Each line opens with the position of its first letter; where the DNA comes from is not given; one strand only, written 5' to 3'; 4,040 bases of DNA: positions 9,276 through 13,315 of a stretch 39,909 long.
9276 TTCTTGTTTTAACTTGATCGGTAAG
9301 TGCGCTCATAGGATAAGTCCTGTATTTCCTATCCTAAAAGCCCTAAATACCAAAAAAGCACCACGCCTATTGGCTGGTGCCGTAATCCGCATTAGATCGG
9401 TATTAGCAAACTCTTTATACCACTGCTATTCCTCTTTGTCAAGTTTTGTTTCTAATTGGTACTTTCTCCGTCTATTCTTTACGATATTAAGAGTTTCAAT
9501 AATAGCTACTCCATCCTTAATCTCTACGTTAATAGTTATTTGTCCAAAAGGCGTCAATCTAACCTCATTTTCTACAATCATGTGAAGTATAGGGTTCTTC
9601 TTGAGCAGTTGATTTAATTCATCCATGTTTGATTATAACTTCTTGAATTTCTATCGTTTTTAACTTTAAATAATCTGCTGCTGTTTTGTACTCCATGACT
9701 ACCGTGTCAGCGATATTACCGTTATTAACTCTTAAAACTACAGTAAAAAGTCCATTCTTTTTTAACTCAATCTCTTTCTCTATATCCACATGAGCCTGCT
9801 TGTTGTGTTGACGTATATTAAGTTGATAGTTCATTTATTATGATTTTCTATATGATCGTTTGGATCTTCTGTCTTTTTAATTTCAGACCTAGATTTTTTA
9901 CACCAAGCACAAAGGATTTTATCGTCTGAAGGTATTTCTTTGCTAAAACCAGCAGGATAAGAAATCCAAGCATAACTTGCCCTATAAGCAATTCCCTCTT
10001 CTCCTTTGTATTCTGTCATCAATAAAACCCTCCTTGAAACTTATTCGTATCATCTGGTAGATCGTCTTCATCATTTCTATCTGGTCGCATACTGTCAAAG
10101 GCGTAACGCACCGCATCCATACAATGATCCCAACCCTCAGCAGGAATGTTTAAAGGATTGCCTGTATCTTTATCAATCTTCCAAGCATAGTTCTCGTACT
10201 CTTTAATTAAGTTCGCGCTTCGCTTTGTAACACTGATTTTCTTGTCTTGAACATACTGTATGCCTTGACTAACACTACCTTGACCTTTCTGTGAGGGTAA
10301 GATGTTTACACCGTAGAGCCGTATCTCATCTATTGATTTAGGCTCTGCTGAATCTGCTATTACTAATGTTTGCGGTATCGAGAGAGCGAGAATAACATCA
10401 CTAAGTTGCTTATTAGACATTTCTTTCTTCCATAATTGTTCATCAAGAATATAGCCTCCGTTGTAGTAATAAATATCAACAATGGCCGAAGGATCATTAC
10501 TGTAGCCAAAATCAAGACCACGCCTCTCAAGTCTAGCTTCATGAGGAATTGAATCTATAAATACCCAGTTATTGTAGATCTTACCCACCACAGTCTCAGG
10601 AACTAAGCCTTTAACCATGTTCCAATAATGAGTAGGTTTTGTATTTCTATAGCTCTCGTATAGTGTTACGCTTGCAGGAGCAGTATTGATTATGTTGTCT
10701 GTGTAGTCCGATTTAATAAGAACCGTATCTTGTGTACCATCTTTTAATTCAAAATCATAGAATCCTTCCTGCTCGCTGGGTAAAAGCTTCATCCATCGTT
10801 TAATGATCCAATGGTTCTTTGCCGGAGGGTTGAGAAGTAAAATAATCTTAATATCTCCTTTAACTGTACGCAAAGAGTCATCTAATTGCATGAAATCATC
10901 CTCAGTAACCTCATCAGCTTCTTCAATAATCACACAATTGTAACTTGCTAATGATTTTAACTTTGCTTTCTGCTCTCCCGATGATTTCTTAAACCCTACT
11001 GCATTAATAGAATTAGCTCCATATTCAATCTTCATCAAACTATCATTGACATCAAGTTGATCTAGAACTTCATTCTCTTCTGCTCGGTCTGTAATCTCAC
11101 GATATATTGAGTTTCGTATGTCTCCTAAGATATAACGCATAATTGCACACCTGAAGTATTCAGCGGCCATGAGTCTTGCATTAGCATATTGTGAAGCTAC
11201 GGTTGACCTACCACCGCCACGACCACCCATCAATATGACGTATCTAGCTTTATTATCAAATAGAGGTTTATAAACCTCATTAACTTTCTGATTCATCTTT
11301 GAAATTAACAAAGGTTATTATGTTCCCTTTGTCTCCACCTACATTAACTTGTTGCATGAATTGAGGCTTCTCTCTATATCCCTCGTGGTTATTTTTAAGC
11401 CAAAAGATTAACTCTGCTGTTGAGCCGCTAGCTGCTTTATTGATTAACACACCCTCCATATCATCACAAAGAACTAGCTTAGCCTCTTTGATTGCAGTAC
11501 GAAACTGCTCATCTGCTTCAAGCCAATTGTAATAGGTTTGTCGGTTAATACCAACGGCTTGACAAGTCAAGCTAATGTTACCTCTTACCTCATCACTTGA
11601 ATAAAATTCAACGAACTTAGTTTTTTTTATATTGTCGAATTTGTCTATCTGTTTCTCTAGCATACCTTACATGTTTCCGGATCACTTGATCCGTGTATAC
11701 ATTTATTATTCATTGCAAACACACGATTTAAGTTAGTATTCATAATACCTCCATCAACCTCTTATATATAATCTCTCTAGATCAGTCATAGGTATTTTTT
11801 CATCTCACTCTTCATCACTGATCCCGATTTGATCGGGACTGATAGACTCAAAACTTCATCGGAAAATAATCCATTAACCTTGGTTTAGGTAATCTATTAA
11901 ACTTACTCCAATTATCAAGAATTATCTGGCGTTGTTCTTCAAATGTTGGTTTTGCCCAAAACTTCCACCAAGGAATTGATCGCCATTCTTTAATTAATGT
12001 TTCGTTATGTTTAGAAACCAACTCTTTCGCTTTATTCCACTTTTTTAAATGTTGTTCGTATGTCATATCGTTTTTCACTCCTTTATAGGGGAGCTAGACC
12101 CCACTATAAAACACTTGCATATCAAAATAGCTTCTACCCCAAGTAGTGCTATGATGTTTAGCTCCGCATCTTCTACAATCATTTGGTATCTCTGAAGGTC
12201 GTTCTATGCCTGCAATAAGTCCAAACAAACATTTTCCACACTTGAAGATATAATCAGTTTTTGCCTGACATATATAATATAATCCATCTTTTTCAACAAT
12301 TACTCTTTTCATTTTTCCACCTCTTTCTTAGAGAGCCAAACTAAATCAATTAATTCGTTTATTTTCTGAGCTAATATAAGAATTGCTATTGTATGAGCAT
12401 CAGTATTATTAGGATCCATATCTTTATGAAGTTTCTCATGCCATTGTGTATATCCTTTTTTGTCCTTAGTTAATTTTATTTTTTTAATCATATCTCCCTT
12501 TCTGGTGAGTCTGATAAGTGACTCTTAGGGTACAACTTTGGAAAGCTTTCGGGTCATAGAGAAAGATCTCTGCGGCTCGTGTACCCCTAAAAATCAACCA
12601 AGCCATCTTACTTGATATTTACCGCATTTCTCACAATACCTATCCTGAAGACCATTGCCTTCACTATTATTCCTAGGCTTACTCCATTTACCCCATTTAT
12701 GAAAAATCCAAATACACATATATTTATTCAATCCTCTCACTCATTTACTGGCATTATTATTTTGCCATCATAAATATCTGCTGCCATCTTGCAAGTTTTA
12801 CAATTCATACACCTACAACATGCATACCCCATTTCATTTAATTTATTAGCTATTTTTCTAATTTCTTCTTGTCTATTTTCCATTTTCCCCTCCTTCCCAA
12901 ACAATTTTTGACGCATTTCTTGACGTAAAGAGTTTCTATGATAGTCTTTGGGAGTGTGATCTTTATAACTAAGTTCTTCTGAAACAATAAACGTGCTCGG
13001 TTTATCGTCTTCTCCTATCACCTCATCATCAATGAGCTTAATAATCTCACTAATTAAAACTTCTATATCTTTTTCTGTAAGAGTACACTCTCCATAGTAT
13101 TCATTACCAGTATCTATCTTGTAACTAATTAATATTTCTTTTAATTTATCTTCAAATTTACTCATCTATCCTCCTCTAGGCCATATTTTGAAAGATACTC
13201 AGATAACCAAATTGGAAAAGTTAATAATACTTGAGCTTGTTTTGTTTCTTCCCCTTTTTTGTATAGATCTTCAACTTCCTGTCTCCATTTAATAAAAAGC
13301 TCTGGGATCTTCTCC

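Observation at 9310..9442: Consensus promoter placed upstream of a terminator in front of the portal gene (cassette a of four)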

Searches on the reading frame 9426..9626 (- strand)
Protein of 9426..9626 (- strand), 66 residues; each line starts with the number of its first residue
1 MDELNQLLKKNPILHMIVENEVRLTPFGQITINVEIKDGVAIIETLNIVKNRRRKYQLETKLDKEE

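Call 39: search_protein_families(library=pfam, proteins=[window:9426-9626:-], max_evalue=0.1)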
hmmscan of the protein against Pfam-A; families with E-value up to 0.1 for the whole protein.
window:9426-9626:- (66 aa): 0 families

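Call 52: find_homologous_proteins(query=window:9426-9626:-, max_evalue=0.001)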
Query window:9426-9626:- (66 aa): 19 proteins with E <= 0.001 among 19 candidates.
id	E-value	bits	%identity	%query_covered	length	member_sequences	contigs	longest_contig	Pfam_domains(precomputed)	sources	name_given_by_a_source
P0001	7.1e-34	131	100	100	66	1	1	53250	-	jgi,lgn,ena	-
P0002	1.5e-27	111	77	100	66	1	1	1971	-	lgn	-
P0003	2.5e-23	98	83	88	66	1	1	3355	-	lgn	-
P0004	2.6e-22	95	81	89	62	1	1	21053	-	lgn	-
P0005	6.5e-21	90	68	100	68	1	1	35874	-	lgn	-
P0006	1.4e-19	86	74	92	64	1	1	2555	-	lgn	-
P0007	4.5e-19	85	64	100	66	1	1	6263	-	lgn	-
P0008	9.8e-18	80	68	100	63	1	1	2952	-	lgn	-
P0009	1.1e-16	77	74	80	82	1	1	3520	-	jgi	jgi:phosphoribosylaminoimidazole carboxylase (NCAIR synthetase)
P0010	6.2e-16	75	68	95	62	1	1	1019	-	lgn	-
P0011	2.1e-15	73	61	92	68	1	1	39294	-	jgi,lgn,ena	-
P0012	2.4e-15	73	65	95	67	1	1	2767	-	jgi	jgi:hypothetical protein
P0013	1.3e-14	71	70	80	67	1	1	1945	-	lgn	-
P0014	1.0e-13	68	73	77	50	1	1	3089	-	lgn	-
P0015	2.0e-13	67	67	65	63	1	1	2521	-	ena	-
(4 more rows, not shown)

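Call 68: search_protein_families(library=ncbifam, proteins=[window:9426-9626:-], max_evalue=0.1)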
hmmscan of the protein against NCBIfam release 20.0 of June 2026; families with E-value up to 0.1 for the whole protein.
window:9426-9626:- (66 aa): 0 families

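Call 77: predict_structure(alignment_id=A4)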
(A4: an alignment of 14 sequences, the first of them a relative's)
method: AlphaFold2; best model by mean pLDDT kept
length: 66 residues; sequences in the alignment: 14
mean_pLDDT: 67.1   pTM: 0.37
mean pLDDT of the five models: 67.1, 66.9, 64.0, 62.9, 61.4
residues with pLDDT >= 90: 0; 70-90: 29; 50-70: 33; < 50: 4
segments of 3 or more residues with pLDDT < 50: 63-66
pLDDT, mean of each block of 10 residues (from residue 1): 61 74 70 76 72 59 49
secondary structure, 60 per line:
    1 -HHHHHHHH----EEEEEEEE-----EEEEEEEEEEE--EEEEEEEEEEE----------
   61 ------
elements in order: H2-9 E14-21 E27-37 E40-50

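Call 79: fold_search(model_id=the predicted structure, library=pdb)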
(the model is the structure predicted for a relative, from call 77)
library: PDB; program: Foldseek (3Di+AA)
matches with E <= 10: 335; with E <= 0.001: 0
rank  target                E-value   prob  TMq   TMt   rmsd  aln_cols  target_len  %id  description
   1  9h0c_A                5.2e-01  0.93  0.46  0.10   5.1        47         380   15  Crystal structure of BiP ATPase domain in complex with CDNF C-terminal domain at 1.65 angstroms resolution (released 2025-10-29)
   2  5ey4_B                7.1e-01  0.90  0.47  0.10   4.5        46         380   15  Crystal structure of human GRP78 (70kDa heat shock protein 5 / BIP) ATPase domain in complex with 2'-deoxy-ATP (released 2016-06-15)
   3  3a8y_B                7.5e-01  0.89  0.48  0.10   5.5        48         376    8  Crystal structure of the complex between the BAG5 BD5 and Hsp70 NBD (released 2010-03-31)
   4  3ldn_A                8.0e-01  0.89  0.46  0.10   4.5        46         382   15  Crystal structure of human GRP78 (70kDa heat shock protein 5 / BIP) ATPase domain in apo form (released 2011-01-26)
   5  6p2u                  8.0e-01  0.85  0.45  0.09   5.9        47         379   19  Structure of Mortalin-NBD with N6-propargyladenosine-5'-diphosphate (released 2019-06-19)
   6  6dfo_A                8.5e-01  0.85  0.47  0.10   5.1        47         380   15  Crystal structure of human GRP78 in complex with 8-bromoadenosine (released 2019-05-15)
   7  5ex5_B                9.1e-01  0.87  0.47  0.10   5.1        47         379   15  Crystal structure of human GRP78 (70kDa heat shock protein 5 / BIP) ATPase domain in complex with 7-deaza-ADP and inor (released 2016-06-15)
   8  5exw_B                9.1e-01  0.85  0.47  0.10   5.1        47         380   15  Crystal structure of human GRP78 (70kDa heat shock protein 5 / BIP) ATPase domain in complex with 7-deaza-ATP (released 2016-06-15)
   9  3ldl_A                9.6e-01  0.84  0.47  0.10   5.0        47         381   15  Crystal structure of human GRP78 (70kDa heat shock protein 5 / BIP) ATPase domain in complex with ATP (released 2011-01-26)
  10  3iuc_C                1.1e+00  0.80  0.46  0.09   5.9        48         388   14  Crystal structure of the human 70kDa heat shock protein 5 (BiP/GRP78) ATPase domain in complex with ADP (released 2009-09-22)
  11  5exw_A                1.2e+00  0.82  0.47  0.10   4.5        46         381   15  Crystal structure of human GRP78 (70kDa heat shock protein 5 / BIP) ATPase domain in complex with 7-deaza-ATP (released 2016-06-15)
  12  3l6q_A                1.2e+00  0.28  0.34  0.08   6.9        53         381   13  Crystal structure of the N-terminal domain of HSP70 from Cryptosporidium parvum (CGD2_20) (released 2010-02-02)
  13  3ul5_A                1.2e+00  0.20  0.30  0.26   3.5        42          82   12  Saccharum officinarum canecystatin-1 in space group C2221 (released 2012-11-28)
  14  3iuc_A                1.3e+00  0.77  0.46  0.10   5.1        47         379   15  Crystal structure of the human 70kDa heat shock protein 5 (BiP/GRP78) ATPase domain in complex with ADP (released 2009-09-22)
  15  3qml_A                1.3e+00  0.75  0.47  0.10   5.8        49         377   14  The structural analysis of Sil1-Bip complex reveals the mechanism for Sil1 to function as a novel nucleotide exchange  (released 2011-06-29)
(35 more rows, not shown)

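Call 85: search_solved_structures(query=A4, max_evalue=10)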
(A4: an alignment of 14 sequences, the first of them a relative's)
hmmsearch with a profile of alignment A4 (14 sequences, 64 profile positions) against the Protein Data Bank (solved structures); distinct sequences matched with E-value up to 10: 1.
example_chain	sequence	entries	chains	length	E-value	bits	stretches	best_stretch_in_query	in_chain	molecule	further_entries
4yte_A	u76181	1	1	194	1.5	12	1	22-35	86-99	H(2)-forming methylenetetrahydromethanopterin dehydrogenase-related protein MJ0715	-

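Call 87: search_protein_families(library=pfam, alignment_id=A4, max_evalue=1)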
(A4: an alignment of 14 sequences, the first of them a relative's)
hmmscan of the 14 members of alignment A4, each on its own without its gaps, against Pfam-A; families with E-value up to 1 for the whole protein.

A. member 1, P0001 (66 aa): 0 families

B. families by the number of members that match (of 14 scanned): 3 families
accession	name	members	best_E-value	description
PF24040.1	DUF7349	1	0.082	Domain of unknown function (DUF7349)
PF02222.28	ATP-grasp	1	0.092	ATP-grasp domain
PF12870.14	DUF4878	1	0.13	Domain of unknown function (DUF4878)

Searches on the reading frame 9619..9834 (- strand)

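Call 39: search_protein_families(library=pfam, proteins=[window:9619-9834:-], max_evalue=0.1)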
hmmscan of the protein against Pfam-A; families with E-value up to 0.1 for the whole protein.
window:9619-9834:- (71 aa): 1 family
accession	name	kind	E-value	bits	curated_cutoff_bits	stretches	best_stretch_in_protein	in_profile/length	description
PF18560.7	Lectin_like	-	0.0067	17.1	27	1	16-59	81-124/156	Lectin like domain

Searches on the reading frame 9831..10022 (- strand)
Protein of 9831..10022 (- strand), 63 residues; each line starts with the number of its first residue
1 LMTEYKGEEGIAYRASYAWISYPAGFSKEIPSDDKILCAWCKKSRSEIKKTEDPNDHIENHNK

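Call 39: search_protein_families(library=pfam, proteins=[window:9831-10022:-], max_evalue=0.1)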
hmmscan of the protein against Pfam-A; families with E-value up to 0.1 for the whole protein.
window:9831-10022:- (63 aa): 1 family
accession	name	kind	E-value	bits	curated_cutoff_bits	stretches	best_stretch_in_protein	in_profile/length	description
PF00653.27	BIR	-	0.031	15.2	22.9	1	24-60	26-62/70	Inhibitor of Apoptosis domain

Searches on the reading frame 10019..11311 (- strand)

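Call 9: search_protein_families(library=phrogs, proteins=[window:10019-11311:-])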
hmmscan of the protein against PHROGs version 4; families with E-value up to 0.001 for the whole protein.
window:10019-11311:- (430 aa): 8 families
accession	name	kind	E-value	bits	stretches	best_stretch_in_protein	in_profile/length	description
phrog_2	-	head and packaging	1.2e-40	141.1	1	17-415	273-600/807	terminase large subunit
phrog_6672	-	head and packaging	1.1e-34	120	1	287-412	8-133/145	terminase large subunit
phrog_5653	-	head and packaging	1.7e-29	103.9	1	261-412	31-184/199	terminase large subunit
phrog_3717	-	head and packaging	3.5e-28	99.8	1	3-280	4-270/277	terminase large subunit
phrog_18557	-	head and packaging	2.1e-05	25.6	1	346-408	10-73/88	terminase large subunit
phrog_10250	-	head and packaging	0.00024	21.9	1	347-409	151-216/228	terminase large subunit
phrog_8711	-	head and packaging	0.00035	21.6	1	6-76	9-79/89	terminase large subunit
phrog_979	-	head and packaging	0.00038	20.2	1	19-188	163-328/642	terminase large subunit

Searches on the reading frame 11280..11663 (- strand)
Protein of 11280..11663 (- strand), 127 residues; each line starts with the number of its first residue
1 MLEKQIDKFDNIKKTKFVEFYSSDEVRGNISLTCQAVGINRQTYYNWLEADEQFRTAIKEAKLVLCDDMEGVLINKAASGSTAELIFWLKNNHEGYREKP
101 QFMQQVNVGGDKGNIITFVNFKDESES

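Call 24: search_protein_families(library=phrogs, proteins=[window:11280-11663:-], max_evalue=0.01)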
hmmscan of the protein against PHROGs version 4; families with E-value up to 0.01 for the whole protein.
window:11280-11663:- (127 aa): 9 families
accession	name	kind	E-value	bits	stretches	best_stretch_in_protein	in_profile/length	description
phrog_4044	-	head and packaging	3.1e-10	40.8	1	7-82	22-94/180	terminase small subunit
phrog_309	-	head and packaging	3.2e-10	41.5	1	34-105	163-259/319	terminase small subunit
phrog_157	-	integration and excision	5.5e-05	23.3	1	3-61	191-250/580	transposase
phrog_4102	-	head and packaging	0.00065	20.9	1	10-52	16-57/166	terminase small subunit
phrog_606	-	head and packaging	0.00087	20.4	1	34-111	76-145/167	terminase small subunit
phrog_24579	-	head and packaging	0.0011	20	1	12-56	16-60/126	terminase small subunit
phrog_3064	-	head and packaging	0.002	18.6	1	34-100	88-150/175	terminase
phrog_2538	-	head and packaging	0.0034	18.5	1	33-61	24-51/129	terminase small subunit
phrog_12375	-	DNA, RNA and nucleotide metabolism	0.0077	17.5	0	25-53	20-48/100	DNA binding protein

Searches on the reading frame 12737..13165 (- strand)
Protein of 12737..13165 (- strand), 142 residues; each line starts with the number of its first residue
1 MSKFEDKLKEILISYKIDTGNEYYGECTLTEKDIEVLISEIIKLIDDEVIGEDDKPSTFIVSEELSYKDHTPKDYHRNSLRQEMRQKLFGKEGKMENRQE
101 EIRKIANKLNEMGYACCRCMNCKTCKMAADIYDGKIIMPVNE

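Call 35: search_protein_families(library=phrogs, proteins=[window:12737-13165:-], max_evalue=0.01)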
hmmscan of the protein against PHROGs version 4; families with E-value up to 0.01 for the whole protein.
window:12737-13165:- (142 aa): 1 family
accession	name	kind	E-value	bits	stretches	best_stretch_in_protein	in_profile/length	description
phrog_13152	-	unknown function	0.0063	17.6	1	53-122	94-161/171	-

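Call 37: search_protein_families(library=pfam, proteins=[window:12737-13165:-], max_evalue=0.1)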
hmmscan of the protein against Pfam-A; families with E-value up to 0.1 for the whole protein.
window:12737-13165:- (142 aa): 1 family
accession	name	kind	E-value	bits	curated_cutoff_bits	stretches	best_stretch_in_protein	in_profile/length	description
PF22659.2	YycE-like_C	-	0.054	13.9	27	0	99-121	11-33/55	YycE-like C-terminal domain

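Call 68: search_protein_families(library=ncbifam, proteins=[window:12737-13165:-], max_evalue=0.1)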
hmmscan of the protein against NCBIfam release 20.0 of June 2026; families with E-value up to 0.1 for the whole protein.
window:12737-13165:- (142 aa): 0 families
